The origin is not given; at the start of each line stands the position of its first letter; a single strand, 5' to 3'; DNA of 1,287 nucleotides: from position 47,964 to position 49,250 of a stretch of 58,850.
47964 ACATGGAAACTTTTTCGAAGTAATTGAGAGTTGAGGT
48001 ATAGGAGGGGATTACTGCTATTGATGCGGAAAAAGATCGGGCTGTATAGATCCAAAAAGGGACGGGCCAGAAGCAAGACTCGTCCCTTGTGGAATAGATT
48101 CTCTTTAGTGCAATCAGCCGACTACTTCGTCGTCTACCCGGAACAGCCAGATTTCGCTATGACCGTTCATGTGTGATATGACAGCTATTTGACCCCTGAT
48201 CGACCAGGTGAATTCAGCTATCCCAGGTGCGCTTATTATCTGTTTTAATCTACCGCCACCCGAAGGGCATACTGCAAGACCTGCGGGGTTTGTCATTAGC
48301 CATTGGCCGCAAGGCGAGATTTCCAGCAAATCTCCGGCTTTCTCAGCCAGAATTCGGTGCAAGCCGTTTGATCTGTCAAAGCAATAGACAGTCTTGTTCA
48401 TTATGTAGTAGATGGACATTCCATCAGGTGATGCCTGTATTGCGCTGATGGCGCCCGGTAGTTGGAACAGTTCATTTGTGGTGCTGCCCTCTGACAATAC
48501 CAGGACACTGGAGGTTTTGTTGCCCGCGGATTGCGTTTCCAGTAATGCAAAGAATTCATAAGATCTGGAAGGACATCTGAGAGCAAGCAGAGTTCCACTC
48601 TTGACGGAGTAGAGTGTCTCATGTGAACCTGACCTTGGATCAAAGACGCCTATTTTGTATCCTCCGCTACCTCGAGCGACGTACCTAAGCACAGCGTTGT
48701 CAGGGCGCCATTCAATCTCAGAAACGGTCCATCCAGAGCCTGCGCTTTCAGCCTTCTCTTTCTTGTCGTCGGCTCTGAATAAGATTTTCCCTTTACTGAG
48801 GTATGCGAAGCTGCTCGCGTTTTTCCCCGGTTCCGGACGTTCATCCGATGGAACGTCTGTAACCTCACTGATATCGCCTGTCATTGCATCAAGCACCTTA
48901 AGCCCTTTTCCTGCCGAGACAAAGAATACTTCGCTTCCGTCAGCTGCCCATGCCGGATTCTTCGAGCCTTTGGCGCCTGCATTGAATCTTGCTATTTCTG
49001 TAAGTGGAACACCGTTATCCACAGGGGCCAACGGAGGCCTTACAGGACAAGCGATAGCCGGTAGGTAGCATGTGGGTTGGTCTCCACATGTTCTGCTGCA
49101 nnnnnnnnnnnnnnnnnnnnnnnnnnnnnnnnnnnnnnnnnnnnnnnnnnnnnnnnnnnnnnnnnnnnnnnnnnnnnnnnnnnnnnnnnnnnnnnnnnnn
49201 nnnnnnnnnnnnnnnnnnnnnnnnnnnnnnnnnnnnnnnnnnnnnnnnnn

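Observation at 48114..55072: Self-contained three-gene envelope operon with no described counterpart: two giant paralogous membrane proteins plus a Thr-Cys-ladder/beta-propeller exoprotein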

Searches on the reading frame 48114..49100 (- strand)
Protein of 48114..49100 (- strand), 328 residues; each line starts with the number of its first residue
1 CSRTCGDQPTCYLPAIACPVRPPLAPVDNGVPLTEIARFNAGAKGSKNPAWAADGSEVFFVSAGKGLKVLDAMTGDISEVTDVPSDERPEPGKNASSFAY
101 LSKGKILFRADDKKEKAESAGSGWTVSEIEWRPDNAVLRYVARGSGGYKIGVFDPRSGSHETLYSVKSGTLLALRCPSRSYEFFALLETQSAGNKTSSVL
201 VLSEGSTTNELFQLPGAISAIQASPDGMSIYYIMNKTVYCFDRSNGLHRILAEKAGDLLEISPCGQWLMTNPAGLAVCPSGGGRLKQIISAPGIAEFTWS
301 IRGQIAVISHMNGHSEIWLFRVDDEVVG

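Call 45: search_protein_families(library=pfam, proteins=[window:48114-49100:-], max_evalue=10)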
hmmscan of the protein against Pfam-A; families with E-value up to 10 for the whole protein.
window:48114-49100:- (328 aa): 3 families
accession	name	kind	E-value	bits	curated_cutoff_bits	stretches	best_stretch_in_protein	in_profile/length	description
PF07676.18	PD40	-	0.041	14.3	20.9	0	48-62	13-27/38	WD40-like Beta Propeller Repeat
PF12894.13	ANAPC4_WD40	-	0.051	14.2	22.9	0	119-159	34-71/91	Anaphase-promoting complex subunit 4 WD40 domain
PF00930.27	DPPIV_N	-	0.33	10.1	22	1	207-246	34-73/354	Dipeptidyl peptidase IV (DPP IV) N-terminal region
